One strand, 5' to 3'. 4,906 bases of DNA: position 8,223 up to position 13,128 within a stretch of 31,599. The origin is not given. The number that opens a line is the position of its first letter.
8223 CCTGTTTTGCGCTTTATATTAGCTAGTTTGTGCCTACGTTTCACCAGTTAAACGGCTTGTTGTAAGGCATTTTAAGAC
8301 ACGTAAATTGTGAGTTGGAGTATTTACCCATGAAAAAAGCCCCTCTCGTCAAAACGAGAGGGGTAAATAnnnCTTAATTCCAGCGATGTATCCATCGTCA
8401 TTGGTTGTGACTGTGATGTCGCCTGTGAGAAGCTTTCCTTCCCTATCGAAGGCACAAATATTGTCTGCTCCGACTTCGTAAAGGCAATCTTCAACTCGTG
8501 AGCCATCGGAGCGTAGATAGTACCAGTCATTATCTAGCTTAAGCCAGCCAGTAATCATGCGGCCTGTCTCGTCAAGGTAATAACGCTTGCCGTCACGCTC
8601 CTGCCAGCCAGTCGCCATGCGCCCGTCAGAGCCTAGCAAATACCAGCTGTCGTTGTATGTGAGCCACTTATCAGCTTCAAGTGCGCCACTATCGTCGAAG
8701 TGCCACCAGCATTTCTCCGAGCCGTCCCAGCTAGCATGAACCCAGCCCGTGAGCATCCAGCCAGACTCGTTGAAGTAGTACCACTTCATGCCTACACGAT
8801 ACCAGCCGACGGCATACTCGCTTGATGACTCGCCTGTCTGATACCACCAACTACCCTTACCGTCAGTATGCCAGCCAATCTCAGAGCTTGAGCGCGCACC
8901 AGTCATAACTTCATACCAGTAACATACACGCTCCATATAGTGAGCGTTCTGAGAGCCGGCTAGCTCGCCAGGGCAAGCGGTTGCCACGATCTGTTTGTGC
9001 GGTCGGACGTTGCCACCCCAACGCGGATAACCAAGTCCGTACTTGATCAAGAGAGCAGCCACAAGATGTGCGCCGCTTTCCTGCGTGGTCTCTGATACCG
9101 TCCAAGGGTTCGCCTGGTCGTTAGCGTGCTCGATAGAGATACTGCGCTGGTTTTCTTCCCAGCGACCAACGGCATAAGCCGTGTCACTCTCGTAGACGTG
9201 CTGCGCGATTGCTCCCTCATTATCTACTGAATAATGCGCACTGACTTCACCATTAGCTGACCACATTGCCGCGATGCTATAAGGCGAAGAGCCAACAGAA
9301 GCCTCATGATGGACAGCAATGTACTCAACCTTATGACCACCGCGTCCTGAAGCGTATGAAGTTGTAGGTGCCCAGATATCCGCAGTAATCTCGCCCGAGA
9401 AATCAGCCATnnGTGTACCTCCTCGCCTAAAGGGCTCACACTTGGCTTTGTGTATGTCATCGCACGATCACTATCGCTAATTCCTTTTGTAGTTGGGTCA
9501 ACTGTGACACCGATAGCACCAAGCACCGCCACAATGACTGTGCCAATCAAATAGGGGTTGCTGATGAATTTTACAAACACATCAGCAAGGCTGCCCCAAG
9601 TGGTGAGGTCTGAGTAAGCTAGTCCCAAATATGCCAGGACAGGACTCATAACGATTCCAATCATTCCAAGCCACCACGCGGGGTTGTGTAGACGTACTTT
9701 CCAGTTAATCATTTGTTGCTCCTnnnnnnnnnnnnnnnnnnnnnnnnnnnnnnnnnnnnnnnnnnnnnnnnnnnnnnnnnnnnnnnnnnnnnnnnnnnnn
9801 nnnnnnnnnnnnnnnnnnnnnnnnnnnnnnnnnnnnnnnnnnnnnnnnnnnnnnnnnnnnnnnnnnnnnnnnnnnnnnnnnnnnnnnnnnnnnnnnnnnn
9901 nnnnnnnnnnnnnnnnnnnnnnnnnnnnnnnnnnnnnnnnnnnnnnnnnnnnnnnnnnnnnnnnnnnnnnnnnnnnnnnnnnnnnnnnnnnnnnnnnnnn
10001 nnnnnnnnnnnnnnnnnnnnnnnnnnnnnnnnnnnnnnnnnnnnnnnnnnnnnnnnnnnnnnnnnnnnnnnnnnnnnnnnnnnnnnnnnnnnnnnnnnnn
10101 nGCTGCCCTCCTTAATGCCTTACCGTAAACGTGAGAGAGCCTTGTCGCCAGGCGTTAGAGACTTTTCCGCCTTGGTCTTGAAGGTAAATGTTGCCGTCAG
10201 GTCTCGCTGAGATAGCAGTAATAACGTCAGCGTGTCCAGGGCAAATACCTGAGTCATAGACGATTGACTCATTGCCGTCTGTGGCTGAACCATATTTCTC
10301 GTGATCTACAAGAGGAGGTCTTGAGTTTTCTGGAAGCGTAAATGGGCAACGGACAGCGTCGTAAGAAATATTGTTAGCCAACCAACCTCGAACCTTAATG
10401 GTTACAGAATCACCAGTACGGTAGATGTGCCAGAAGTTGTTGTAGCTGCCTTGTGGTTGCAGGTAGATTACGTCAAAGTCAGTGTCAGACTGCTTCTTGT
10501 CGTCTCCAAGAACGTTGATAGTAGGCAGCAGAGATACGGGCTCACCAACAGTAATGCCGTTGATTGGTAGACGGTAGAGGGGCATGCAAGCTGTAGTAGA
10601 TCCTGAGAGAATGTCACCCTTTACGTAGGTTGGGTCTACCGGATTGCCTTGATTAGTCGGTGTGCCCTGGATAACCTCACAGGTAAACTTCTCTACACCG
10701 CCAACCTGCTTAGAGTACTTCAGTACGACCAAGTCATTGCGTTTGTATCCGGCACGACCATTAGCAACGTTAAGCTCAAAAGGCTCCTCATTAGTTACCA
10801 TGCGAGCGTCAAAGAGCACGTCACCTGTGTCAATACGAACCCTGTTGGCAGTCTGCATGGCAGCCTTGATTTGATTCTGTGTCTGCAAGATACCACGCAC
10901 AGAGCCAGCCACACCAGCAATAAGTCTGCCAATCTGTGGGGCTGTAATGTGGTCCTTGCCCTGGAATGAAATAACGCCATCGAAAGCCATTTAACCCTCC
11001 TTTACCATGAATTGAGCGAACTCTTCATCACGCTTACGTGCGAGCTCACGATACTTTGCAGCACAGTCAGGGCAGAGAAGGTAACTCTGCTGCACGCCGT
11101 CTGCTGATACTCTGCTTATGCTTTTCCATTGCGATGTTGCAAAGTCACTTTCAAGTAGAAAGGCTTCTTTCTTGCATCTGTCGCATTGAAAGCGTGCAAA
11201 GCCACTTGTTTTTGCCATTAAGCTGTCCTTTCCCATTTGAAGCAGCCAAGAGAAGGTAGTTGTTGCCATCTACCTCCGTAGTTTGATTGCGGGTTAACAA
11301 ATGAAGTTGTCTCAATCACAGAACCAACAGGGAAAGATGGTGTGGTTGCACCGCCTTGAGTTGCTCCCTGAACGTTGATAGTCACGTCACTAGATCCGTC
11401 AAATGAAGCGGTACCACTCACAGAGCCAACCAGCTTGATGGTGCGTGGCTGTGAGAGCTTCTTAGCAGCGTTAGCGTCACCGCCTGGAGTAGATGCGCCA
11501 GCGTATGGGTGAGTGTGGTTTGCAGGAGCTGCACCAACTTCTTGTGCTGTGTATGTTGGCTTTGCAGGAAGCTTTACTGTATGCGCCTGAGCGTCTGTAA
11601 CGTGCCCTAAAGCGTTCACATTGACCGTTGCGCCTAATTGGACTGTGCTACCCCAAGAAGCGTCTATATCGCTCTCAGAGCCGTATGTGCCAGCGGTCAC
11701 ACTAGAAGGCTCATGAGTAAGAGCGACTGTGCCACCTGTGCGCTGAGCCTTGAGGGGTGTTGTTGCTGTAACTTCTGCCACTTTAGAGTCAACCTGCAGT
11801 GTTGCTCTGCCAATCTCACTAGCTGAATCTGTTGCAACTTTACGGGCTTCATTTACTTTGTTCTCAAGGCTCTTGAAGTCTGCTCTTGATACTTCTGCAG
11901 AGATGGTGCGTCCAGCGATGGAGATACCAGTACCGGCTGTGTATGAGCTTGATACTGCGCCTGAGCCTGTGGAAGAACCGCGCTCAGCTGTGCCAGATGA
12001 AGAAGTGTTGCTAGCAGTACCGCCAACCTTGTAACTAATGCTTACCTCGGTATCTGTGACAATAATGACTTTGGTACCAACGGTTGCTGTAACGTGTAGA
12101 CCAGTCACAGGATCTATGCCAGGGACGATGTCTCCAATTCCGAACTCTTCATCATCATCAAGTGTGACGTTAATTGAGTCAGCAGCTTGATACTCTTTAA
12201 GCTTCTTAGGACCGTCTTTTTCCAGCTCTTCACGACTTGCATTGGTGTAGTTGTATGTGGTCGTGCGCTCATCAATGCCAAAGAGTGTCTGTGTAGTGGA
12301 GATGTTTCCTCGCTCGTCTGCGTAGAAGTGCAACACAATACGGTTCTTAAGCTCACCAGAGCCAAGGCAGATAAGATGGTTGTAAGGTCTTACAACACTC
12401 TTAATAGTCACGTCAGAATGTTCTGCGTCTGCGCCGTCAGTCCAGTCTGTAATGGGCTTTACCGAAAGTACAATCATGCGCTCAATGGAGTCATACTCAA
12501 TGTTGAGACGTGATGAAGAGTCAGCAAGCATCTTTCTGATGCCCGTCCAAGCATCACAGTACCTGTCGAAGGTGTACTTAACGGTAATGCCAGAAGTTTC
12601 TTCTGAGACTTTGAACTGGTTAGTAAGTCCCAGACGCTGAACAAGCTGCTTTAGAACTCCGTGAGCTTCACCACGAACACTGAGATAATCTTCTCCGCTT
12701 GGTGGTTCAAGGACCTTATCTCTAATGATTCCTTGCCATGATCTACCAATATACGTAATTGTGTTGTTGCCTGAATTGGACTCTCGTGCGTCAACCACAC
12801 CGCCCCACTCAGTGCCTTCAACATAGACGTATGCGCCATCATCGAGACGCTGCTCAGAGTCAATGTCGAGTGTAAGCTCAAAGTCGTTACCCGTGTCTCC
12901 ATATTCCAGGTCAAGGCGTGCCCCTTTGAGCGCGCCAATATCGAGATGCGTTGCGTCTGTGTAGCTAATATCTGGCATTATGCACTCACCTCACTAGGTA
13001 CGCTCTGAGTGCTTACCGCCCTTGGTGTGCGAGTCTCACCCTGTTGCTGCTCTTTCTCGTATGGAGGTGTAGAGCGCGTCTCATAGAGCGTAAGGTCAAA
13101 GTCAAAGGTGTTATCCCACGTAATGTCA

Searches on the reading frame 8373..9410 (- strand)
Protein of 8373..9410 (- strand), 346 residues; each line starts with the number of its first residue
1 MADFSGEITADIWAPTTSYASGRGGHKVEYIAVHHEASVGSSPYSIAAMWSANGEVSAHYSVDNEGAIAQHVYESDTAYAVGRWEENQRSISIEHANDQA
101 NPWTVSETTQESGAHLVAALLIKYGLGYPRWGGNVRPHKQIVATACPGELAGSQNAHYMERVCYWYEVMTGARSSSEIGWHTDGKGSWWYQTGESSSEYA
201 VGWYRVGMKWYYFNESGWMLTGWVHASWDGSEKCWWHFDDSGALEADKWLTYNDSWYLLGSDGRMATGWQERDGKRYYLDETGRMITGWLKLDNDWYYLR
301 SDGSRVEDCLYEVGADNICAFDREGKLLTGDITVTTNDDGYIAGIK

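Call 14: search_protein_families(library=phrogs, proteins=[window:8373-9410:-], max_evalue=0.001)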
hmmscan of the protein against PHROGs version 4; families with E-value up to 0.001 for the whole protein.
window:8373-9410:- (346 aa): 20 families
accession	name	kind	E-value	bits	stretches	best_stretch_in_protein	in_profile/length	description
phrog_14048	-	lysis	1.2e-41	144.4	1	16-176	15-183/305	endolysin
phrog_19265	-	unknown function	2.9e-38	133.2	1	10-175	6-161/293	-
phrog_7698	-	lysis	1.2e-28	101.8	1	20-175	16-168/316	endolysin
phrog_7854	-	lysis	2.9e-23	83.9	1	231-331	117-224/304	endolysin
phrog_6745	-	lysis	1.2e-18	68.1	1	165-317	239-385/396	endolysin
phrog_833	-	lysis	1.1e-16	62.4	1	15-155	17-156/294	endolysin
phrog_38078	-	unknown function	7.4e-13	49.4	2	269-332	321-387/423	-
phrog_1493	-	lysis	3.7e-12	47.1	1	26-153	32-157/394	endolysin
phrog_9611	-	lysis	9.5e-11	42.7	1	26-173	21-175/246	endolysin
phrog_3088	-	lysis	1.5e-10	42.2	1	27-176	23-170/248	amidase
phrog_1794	-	lysis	1.9e-10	41.7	1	18-215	45-254/336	amidase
phrog_670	-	lysis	2.9e-10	40.6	1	18-214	103-307/596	endolysin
phrog_31359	-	unknown function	7.7e-10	39.7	1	227-307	54-149/260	-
phrog_37818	-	unknown function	4.6e-09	37.3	2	232-280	61-108/287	-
phrog_35892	-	unknown function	1.7e-06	26.9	1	246-305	1124-1180/1181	-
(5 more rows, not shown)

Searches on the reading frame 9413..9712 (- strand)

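Call 14: search_protein_families(library=phrogs, proteins=[window:9413-9712:-], max_evalue=0.001)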
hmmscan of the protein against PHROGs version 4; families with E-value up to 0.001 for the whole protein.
window:9413-9712:- (100 aa): 4 families
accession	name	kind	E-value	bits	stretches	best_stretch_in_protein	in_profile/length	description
phrog_297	-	lysis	3.6e-20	73.6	1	1-91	8-88/176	holin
phrog_962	-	lysis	2.5e-14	54.6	1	2-90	4-82/152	holin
phrog_33625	-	lysis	9.1e-14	52.2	1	2-61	3-64/64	holin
phrog_10091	-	lysis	2.5e-08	35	1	2-88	3-81/143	holin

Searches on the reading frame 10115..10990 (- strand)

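Call 14: search_protein_families(library=phrogs, proteins=[window:10115-10990:-], max_evalue=0.001)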
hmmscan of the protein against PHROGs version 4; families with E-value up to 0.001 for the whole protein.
window:10115-10990:- (292 aa): 4 families
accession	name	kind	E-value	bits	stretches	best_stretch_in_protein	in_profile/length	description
phrog_13141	-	unknown function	8.7e-38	131.2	1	10-161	10-164/297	-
phrog_9994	-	unknown function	3e-36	126.4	1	9-168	7-168/294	-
phrog_25635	-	unknown function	1e-30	108.1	1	6-150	4-149/319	-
phrog_13571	-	head and packaging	1.1e-05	25.9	1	9-117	8-114/356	virion structural protein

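Call 70: search_protein_families(library=pfam, proteins=[window:10115-10990:-], max_evalue=0.01)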
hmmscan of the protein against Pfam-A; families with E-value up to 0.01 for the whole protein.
window:10115-10990:- (292 aa): 0 families

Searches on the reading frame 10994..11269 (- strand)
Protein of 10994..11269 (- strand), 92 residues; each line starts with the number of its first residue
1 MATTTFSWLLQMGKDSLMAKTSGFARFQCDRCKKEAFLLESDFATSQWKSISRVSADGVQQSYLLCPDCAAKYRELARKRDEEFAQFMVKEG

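Call 14: search_protein_families(library=phrogs, proteins=[window:10994-11269:-], max_evalue=0.001)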
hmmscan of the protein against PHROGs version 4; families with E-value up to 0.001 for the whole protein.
window:10994-11269:- (92 aa): 2 families
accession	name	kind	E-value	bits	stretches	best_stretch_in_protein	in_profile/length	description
phrog_28750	-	unknown function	5.5e-10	40.3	1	18-90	1-75/82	-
phrog_15827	-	unknown function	0.0003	22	0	24-75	5-45/73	-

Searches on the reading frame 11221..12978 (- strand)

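Call 14: search_protein_families(library=phrogs, proteins=[window:11221-12978:-], max_evalue=0.001)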
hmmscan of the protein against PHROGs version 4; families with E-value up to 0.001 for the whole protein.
window:11221-12978:- (586 aa): 6 families
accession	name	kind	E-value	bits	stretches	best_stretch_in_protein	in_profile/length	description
phrog_538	-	tail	2.8e-58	199.1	2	2-475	29-552/684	minor tail protein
phrog_3018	-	head and packaging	6.8e-08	33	1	491-545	88-142/341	head decoration protein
phrog_11011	-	tail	5.5e-05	22.2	1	504-537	534-567/1291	long tail fiber protein distal subunit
phrog_23820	-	tail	0.00024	22.1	1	494-537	43-86/221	tail fiber protein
phrog_5181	-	unknown function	0.00031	20.1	1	325-539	200-404/763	-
phrog_7098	-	unknown function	0.00096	20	1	498-542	56-101/202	-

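Call 70: search_protein_families(library=pfam, proteins=[window:11221-12978:-], max_evalue=0.01)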
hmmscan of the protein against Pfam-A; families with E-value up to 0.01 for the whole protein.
window:11221-12978:- (586 aa): 0 families
